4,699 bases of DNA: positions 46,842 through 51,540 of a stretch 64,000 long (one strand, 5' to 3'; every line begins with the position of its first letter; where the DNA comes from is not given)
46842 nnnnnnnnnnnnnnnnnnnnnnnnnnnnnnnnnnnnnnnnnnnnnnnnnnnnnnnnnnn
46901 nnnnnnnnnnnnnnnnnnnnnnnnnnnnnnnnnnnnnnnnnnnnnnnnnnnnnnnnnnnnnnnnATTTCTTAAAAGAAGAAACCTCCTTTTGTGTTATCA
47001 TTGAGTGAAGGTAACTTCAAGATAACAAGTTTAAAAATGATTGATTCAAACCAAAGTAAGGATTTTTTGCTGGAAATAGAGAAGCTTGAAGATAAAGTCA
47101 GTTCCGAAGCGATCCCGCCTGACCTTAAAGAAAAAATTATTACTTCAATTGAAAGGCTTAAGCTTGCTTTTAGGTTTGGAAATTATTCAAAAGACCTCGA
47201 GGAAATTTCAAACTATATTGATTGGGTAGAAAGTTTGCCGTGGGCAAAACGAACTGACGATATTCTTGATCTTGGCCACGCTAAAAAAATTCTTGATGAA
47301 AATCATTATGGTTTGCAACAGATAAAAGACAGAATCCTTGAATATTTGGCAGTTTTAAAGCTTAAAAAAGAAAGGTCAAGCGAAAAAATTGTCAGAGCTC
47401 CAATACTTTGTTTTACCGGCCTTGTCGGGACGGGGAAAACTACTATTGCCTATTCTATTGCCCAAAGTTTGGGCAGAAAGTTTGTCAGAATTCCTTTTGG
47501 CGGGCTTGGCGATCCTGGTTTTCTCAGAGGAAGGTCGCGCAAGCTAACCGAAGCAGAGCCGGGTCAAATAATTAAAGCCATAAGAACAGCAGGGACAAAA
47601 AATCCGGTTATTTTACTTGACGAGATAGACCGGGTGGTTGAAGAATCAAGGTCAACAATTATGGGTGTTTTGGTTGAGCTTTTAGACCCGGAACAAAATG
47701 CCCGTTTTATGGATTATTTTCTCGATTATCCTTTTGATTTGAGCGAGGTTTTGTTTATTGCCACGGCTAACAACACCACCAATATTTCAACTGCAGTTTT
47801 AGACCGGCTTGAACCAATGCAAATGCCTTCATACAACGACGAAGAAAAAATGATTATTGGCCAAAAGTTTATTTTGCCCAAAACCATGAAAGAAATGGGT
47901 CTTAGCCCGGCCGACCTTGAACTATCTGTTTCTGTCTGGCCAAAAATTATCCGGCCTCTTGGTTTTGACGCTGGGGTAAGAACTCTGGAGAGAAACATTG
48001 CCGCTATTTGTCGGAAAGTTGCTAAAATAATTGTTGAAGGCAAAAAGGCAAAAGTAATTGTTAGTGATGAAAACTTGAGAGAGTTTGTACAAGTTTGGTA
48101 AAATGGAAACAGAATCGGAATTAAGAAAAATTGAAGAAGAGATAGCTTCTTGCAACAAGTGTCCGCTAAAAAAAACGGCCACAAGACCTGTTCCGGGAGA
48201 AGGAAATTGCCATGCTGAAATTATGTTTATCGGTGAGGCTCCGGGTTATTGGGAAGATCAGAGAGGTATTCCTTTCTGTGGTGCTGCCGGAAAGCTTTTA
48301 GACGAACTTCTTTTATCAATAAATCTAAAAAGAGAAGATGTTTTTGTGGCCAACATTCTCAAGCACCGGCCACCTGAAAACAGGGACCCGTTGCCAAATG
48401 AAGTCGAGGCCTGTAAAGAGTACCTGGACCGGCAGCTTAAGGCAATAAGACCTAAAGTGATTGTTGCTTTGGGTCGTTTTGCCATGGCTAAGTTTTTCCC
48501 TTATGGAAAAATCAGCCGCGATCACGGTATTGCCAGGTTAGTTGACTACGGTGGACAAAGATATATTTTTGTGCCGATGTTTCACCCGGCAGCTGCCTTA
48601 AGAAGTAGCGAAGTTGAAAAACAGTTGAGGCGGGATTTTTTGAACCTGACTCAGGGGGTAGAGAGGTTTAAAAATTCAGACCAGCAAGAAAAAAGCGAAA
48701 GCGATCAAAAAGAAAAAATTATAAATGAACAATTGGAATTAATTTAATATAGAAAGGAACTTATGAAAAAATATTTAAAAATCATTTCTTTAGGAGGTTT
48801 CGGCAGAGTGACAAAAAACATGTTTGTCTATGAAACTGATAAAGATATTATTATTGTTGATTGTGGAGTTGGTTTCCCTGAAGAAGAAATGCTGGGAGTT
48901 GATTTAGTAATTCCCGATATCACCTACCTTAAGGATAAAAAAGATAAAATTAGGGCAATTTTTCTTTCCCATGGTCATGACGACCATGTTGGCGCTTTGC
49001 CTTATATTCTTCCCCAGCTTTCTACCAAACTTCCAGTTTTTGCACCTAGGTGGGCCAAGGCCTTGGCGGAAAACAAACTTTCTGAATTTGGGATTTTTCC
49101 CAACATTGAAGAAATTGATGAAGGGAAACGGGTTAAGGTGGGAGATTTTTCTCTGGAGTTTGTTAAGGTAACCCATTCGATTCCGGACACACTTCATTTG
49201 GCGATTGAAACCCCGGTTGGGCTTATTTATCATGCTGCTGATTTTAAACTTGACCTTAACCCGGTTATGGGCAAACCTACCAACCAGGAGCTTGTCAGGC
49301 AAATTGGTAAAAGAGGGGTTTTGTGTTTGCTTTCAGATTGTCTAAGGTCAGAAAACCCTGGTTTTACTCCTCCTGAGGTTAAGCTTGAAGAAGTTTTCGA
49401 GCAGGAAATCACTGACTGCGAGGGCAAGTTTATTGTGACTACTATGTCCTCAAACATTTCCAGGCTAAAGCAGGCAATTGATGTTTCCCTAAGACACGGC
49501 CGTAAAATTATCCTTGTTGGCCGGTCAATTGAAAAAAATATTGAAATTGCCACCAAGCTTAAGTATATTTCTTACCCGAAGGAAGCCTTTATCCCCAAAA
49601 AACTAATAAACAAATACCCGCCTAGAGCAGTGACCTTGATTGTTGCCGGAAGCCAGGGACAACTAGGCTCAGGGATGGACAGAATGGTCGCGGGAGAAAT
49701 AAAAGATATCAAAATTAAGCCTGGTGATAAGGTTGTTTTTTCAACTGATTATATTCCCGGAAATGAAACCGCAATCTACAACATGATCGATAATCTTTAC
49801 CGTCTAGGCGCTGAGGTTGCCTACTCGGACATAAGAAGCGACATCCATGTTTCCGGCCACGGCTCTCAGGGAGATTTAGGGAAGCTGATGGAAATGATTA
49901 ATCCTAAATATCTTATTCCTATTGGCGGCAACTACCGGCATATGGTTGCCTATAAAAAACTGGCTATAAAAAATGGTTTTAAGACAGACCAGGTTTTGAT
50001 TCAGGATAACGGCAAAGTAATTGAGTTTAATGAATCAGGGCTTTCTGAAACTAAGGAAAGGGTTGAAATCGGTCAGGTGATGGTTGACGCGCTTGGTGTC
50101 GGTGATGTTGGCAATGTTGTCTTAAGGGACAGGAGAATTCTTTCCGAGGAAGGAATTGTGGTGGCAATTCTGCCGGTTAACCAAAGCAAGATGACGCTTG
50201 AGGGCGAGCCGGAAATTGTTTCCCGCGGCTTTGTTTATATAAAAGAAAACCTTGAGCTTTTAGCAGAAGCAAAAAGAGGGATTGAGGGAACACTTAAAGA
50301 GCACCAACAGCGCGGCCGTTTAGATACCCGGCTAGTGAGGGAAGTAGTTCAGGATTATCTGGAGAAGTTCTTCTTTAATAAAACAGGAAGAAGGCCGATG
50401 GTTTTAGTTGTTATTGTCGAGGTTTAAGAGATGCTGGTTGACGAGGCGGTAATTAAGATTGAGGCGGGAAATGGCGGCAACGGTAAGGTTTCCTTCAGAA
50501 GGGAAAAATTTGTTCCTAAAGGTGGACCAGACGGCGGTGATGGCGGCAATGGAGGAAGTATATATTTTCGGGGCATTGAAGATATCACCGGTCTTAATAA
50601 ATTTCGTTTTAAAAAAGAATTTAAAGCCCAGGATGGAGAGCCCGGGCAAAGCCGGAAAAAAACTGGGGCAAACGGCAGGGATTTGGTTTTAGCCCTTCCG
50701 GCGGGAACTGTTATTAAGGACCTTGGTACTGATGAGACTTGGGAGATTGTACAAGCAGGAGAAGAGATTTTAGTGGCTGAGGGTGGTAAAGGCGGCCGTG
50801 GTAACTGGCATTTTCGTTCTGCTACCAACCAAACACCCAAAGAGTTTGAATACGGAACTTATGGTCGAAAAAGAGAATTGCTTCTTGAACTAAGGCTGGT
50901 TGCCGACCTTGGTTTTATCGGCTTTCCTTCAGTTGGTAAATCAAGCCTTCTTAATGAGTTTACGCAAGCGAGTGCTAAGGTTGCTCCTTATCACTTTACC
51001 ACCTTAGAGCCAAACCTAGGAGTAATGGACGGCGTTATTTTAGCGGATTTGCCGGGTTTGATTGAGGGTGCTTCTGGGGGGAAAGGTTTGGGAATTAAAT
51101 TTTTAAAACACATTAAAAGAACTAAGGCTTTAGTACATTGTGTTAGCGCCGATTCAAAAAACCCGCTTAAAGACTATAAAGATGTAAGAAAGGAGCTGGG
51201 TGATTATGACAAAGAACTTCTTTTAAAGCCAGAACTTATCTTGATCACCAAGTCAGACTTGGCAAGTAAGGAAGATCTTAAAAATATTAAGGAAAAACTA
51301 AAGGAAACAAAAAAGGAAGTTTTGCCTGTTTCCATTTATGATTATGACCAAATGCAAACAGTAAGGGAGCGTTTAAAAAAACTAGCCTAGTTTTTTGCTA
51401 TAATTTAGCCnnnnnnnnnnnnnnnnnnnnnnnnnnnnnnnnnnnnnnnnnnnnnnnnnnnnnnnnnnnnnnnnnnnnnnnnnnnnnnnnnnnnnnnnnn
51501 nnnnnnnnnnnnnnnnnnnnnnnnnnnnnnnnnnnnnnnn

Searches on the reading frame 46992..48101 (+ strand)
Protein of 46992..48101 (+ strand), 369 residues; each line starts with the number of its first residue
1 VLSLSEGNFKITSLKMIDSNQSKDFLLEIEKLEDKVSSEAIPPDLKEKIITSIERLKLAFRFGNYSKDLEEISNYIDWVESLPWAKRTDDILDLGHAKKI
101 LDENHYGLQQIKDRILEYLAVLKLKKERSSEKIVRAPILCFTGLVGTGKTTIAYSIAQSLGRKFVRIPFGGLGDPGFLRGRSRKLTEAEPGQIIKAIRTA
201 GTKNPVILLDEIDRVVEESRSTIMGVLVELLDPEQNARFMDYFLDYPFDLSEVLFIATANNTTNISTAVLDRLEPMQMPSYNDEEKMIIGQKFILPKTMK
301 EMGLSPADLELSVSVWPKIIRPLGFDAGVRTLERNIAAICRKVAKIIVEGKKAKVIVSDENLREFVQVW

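Call 56: search_protein_families(library=pfam, proteins=[window:46992-48101:+], max_evalue=0.001)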
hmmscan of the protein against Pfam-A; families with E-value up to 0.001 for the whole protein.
window:46992-48101:+ (369 aa): 5 families
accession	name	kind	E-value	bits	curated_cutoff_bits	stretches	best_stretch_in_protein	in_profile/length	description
PF00004.35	AAA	-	3.5e-19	70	21.2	1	139-274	1-124/131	ATPase family associated with various cellular activities (AAA)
PF22667.2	Lon_lid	-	5.7e-14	52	27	1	300-354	1-55/57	Lon protease AAA+ ATPase lid domain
PF07728.20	AAA_5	-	7.2e-06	26.5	22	1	139-272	2-138/139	AAA domain (dynein-related subfamily)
PF13173.12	AAA_14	-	0.00017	22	27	1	137-221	3-75/129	AAA domain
PF13401.12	AAA_22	-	0.00018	22.2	27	0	136-232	5-109/130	AAA domain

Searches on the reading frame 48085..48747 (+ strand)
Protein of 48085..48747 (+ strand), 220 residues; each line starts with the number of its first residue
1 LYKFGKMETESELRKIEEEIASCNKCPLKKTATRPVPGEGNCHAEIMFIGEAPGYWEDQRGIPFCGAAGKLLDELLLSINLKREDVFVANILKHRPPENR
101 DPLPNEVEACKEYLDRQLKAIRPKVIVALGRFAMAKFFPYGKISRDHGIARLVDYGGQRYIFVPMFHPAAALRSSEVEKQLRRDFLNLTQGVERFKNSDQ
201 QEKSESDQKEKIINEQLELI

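Call 56: search_protein_families(library=pfam, proteins=[window:48085-48747:+], max_evalue=0.001)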
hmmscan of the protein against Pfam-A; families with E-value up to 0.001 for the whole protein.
window:48085-48747:+ (220 aa): 1 family
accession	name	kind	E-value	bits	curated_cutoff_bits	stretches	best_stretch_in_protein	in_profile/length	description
PF03167.25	UDG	-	6.4e-34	117.5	24.3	1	37-178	1-128/141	Uracil DNA glycosylase superfamily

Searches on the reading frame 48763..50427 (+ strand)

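Call 69: search_protein_families(library=pfam, proteins=[window:48763-50427:+], max_evalue=0.0001)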
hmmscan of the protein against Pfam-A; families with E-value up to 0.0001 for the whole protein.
window:48763-50427:+ (554 aa): 5 families
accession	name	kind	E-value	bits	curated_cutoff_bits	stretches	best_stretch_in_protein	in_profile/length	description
PF22505.1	RNase_J_b_CASP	-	1.2e-37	128.9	27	1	221-345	2-126/126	Ribonuclease J, beta-CASP domain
PF17770.6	RNase_J_C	-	8e-26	91.4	23.8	1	453-554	1-102/102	Ribonuclease J C-terminal domain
PF00753.33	Lactamase_B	-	1.6e-12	48.2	22.7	1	17-145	5-136/196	Metallo-beta-lactamase superfamily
PF12706.13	Lactamase_B_2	-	1.4e-10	41.6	27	1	30-162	3-144/200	Beta-lactamase superfamily domain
PF07521.17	RMMBL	-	1.4e-08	35.1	21.6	1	360-407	10-59/63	Zn-dependent metallo-hydrolase RNA specificity domain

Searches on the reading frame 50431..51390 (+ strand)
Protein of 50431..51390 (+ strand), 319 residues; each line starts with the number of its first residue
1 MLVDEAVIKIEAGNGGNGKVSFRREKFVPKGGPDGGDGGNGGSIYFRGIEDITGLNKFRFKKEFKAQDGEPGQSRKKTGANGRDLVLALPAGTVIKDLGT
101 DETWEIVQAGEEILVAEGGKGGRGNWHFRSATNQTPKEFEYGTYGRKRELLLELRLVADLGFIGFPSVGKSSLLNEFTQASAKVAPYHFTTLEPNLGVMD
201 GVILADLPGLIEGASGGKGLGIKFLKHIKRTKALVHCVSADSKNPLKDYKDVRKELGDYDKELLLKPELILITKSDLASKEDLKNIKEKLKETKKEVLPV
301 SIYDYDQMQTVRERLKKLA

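Call 69: search_protein_families(library=pfam, proteins=[window:50431-51390:+], max_evalue=0.0001)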
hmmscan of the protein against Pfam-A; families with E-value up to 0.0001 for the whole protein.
window:50431-51390:+ (319 aa): 4 families
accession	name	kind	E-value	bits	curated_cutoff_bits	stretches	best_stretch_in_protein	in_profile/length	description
PF01018.28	GTP1_OBG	-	1.1e-53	181.5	27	1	3-156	1-155/155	GTP1/OBG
PF01926.29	MMR_HSR1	-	4.9e-22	78.6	21.9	1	160-274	2-113/113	50S ribosome-binding GTPase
PF03193.22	RsgA_GTPase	-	6.9e-06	26.4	30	0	269-317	57-106/174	RsgA GTPase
PF02421.24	FeoB_N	-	1.2e-05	25.3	27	1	162-210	5-57/156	Ferrous iron transport protein B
